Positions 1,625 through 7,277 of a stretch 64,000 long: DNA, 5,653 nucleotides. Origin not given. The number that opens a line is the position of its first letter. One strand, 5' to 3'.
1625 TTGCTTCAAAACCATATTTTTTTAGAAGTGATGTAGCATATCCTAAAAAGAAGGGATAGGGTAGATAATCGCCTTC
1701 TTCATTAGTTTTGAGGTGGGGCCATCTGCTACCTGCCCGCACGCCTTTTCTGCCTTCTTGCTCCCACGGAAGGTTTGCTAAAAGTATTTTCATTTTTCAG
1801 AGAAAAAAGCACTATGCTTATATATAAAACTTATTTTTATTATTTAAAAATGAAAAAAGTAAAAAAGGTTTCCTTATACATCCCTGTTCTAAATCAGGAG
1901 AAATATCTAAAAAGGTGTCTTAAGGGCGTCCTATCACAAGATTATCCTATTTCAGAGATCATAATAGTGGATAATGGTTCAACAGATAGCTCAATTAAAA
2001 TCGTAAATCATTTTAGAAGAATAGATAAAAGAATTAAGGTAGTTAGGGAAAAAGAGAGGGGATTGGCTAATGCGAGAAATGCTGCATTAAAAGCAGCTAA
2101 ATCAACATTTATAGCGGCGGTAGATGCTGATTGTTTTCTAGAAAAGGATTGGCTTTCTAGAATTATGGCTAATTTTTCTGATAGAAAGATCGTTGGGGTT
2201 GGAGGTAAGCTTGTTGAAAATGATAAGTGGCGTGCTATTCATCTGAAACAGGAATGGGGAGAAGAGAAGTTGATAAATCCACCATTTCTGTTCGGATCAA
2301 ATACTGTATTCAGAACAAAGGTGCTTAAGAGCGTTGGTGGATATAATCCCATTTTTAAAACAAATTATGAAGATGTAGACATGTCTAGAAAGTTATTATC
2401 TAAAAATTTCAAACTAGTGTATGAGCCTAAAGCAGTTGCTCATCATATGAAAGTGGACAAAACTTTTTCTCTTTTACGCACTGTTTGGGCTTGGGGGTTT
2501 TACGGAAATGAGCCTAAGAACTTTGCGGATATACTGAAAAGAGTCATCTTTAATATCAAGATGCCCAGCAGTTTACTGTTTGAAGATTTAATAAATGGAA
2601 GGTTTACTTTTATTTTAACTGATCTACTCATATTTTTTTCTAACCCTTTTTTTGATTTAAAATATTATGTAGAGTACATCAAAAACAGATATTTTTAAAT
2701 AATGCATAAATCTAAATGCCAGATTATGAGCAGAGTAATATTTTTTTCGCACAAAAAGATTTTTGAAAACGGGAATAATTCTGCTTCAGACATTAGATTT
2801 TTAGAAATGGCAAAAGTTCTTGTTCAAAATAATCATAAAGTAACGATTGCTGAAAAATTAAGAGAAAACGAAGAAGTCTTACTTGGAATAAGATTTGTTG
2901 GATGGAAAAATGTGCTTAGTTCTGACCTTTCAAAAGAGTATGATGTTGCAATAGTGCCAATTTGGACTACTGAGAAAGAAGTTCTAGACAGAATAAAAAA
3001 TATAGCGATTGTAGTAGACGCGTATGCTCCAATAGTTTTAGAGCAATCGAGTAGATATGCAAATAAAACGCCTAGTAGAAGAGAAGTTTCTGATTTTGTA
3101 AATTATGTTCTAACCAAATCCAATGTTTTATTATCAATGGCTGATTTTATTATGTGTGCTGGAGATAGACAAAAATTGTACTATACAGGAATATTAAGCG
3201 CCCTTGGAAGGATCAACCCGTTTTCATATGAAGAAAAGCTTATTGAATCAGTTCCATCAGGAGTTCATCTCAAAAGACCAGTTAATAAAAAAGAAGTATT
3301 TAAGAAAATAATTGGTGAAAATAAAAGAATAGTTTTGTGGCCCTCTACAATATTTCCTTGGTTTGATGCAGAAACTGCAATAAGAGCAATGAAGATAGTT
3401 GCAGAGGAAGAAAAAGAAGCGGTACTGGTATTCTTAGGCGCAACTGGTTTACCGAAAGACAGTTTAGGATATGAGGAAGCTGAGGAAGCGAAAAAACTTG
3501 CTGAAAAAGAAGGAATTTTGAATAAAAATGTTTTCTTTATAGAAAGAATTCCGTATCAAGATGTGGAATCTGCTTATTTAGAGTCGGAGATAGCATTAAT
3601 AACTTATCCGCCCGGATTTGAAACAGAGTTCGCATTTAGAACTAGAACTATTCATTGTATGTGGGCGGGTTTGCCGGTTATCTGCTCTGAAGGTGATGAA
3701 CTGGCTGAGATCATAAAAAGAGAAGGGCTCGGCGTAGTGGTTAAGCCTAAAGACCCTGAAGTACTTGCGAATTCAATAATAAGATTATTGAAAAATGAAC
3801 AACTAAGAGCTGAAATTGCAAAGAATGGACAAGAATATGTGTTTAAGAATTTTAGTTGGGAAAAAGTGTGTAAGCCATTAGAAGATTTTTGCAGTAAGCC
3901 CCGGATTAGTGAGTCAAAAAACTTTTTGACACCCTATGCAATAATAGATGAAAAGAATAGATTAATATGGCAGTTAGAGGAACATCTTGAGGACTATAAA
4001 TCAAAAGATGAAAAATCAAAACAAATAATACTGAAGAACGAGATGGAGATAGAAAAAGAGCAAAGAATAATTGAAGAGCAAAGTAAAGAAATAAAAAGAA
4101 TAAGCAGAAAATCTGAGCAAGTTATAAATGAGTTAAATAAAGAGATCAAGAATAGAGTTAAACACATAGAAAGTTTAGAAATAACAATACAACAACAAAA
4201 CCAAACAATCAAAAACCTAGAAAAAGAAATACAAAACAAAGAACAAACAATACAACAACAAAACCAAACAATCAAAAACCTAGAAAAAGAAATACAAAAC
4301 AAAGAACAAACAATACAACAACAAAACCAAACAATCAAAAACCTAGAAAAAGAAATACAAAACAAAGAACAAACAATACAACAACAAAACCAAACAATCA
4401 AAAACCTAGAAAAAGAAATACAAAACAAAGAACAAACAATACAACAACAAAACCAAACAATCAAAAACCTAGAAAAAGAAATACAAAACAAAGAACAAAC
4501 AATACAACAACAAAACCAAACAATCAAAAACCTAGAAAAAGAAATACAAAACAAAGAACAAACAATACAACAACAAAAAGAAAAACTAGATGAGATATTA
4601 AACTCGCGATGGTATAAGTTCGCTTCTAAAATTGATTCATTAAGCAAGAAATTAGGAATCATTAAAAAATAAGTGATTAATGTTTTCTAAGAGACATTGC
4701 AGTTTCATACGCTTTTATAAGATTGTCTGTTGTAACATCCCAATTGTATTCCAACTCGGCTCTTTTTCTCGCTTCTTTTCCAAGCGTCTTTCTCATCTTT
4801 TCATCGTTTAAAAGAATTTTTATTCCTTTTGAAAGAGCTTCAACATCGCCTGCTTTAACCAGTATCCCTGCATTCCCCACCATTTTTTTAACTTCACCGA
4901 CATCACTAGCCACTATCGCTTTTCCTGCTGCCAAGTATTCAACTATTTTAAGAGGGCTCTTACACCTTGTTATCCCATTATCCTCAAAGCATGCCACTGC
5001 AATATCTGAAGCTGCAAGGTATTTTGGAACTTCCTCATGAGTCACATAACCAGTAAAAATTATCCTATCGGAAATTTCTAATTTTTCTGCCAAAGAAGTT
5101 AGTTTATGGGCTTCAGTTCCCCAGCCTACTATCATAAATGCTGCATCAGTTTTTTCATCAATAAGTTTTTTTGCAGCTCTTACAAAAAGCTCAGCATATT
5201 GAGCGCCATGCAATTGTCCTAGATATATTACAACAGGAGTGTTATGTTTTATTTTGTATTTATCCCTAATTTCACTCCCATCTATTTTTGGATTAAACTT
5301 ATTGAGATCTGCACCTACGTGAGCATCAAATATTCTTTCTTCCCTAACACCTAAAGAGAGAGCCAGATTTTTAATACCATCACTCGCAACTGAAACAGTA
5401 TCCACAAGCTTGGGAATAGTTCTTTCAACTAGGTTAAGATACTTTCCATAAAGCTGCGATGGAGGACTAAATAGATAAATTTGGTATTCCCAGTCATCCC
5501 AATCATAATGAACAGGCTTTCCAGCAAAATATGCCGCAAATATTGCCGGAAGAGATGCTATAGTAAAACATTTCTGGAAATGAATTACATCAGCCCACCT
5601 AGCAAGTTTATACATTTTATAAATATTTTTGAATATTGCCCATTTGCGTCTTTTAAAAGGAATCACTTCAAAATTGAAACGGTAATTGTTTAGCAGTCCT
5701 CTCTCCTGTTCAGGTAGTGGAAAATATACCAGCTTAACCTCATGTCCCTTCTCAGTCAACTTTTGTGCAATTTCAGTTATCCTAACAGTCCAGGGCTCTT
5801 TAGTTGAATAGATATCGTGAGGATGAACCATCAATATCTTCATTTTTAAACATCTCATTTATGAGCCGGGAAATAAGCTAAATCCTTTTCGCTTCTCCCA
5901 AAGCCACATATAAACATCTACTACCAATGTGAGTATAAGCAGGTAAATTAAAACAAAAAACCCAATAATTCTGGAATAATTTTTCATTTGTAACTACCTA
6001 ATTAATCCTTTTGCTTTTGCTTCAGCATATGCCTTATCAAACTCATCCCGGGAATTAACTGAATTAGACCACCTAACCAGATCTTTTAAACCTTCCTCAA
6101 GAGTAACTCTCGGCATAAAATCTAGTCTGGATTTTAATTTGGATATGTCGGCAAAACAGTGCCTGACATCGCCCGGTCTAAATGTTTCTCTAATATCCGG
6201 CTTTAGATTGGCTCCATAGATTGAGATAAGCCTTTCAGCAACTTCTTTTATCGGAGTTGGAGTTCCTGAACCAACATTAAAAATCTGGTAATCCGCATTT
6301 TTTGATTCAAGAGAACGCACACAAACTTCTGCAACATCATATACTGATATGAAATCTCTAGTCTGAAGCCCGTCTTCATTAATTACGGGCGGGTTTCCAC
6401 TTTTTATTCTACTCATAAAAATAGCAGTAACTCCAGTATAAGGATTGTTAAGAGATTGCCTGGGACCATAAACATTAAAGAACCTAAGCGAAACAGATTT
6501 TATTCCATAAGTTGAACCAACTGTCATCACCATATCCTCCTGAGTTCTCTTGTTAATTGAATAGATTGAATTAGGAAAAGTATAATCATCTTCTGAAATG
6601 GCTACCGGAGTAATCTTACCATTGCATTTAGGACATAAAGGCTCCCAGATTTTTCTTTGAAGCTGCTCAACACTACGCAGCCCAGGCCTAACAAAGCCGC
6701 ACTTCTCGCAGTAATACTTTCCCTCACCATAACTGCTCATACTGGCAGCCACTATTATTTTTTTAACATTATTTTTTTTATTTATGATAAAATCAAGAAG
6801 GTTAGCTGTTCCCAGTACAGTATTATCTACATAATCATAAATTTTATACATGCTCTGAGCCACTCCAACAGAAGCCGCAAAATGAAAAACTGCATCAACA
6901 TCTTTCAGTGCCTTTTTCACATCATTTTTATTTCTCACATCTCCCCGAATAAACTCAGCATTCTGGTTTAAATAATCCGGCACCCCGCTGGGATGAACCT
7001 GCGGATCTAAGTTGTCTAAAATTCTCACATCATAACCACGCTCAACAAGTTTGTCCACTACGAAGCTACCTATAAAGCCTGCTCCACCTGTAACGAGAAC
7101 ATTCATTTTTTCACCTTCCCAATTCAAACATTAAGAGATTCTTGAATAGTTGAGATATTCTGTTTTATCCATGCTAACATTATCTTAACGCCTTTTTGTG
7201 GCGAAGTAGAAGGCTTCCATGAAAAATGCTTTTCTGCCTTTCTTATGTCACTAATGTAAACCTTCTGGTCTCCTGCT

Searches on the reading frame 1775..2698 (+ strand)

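Call 97: search_protein_families(library=pfam, proteins=[window:1775-2698:+], max_evalue=0.01)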
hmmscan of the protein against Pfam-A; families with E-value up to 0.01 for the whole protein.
window:1775-2698:+ (307 aa): 6 families
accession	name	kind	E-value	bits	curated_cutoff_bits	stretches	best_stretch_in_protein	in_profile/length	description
PF00535.33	Glycos_transf_2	-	1.7e-32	113.1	23.3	1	33-166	1-132/168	Glycosyl transferase family 2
PF13641.12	Glyco_tranf_2_3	-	3.7e-17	63.5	27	1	32-231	3-218/230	Glycosyltransferase like family 2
PF10111.15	Glyco_tranf_2_2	-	3.6e-11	43.5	27.3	1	35-132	3-104/276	Glycosyltransferase like family 2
PF13632.12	Glyco_trans_2_3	-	1.6e-09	38.3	27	1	164-273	64-169/198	Glycosyl transferase family group 2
PF13506.12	Glyco_transf_21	-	1.6e-07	31.4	21.7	1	100-231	21-162/174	Glycosyl transferase family 21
PF13704.12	Glyco_tranf_2_4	-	0.00035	21.5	27.5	1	40-122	2-84/98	Glycosyl transferase family 2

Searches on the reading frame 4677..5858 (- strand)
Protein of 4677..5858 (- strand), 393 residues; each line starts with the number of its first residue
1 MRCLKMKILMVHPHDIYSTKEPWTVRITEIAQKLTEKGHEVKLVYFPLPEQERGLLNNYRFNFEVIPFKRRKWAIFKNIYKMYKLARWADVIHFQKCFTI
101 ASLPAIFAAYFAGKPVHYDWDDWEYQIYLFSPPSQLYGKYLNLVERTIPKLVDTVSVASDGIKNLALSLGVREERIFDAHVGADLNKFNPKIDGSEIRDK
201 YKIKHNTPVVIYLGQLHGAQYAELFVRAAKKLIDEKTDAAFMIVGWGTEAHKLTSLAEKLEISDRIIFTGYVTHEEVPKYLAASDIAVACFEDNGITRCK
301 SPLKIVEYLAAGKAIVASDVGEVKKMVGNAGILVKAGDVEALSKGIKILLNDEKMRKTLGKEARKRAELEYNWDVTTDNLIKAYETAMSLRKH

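Call 97: search_protein_families(library=pfam, proteins=[window:4677-5858:-], max_evalue=0.01)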
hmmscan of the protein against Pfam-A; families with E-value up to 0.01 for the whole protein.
window:4677-5858:- (393 aa): 5 families
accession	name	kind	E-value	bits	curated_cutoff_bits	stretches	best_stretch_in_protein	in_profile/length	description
PF00534.26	Glycos_transf_1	-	3.7e-32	111.6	26.4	1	196-366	4-172/172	Glycosyl transferases group 1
PF13692.12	Glyco_trans_1_4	-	1.1e-27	97.5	27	1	208-352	2-142/142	Glycosyl transferases group 1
PF13439.12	Glyco_transf_4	-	2.4e-11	44.4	28.5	1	25-185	6-168/170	Glycosyltransferase Family 4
PF13524.12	Glyco_trans_1_2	-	8e-09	36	25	1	225-380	5-142/144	Glycosyl transferase-like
PF13579.12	Glyco_trans_4_4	-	1.8e-07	32.1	29.7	1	25-176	5-152/158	Glycosyl transferase 4-like domain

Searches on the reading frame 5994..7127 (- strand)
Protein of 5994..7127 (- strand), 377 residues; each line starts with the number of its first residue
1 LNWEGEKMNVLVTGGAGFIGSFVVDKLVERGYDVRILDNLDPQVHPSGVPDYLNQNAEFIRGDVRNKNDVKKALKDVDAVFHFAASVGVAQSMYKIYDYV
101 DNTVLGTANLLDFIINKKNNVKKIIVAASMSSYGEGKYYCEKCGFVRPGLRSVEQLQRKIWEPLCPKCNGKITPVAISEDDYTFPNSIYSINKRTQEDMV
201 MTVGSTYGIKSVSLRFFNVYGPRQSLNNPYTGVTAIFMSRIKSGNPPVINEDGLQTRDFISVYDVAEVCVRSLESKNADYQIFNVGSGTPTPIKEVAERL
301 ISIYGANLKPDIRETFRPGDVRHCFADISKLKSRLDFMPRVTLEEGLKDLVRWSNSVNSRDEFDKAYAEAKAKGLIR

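Call 97: search_protein_families(library=pfam, proteins=[window:5994-7127:-], max_evalue=0.01)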
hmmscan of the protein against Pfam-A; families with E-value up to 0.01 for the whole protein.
window:5994-7127:- (377 aa): 10 families
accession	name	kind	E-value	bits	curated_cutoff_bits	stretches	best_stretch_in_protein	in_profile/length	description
PF01370.27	Epimerase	-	1e-48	166.3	20.9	2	10-137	1-123/240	NAD dependent epimerase/dehydratase family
PF16363.11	GDP_Man_Dehyd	-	2.3e-47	162.5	27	2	11-135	1-135/332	GDP-mannose 4,6 dehydratase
PF02719.21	Polysacc_synt_2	-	8.4e-21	74.8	20.2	2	10-127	1-126/293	Polysaccharide biosynthesis protein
PF01073.25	3Beta_HSD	-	1.1e-19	71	22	1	11-135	1-122/280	3-beta hydroxysteroid dehydrogenase/isomerase family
PF13460.12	NAD_binding_10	-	4.5e-13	49.9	27.2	1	14-135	1-104/184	NAD(P)H-binding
PF07993.18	NAD_binding_4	-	5.5e-10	39.3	20.1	1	12-237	1-219/258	Male sterility protein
PF05368.20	NmrA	-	3.9e-09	37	27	1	7-85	2-78/298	NmrA-like family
PF00106.31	adh_short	-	1.3e-05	25.2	26.6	1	9-79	2-73/195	short chain dehydrogenase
PF04321.23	RmlD_sub_bind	-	5.8e-05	22.8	27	0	8-86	1-61/287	RmlD substrate binding domain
PF08659.16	KR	-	0.001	19.5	22.6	1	10-88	3-93/180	KR domain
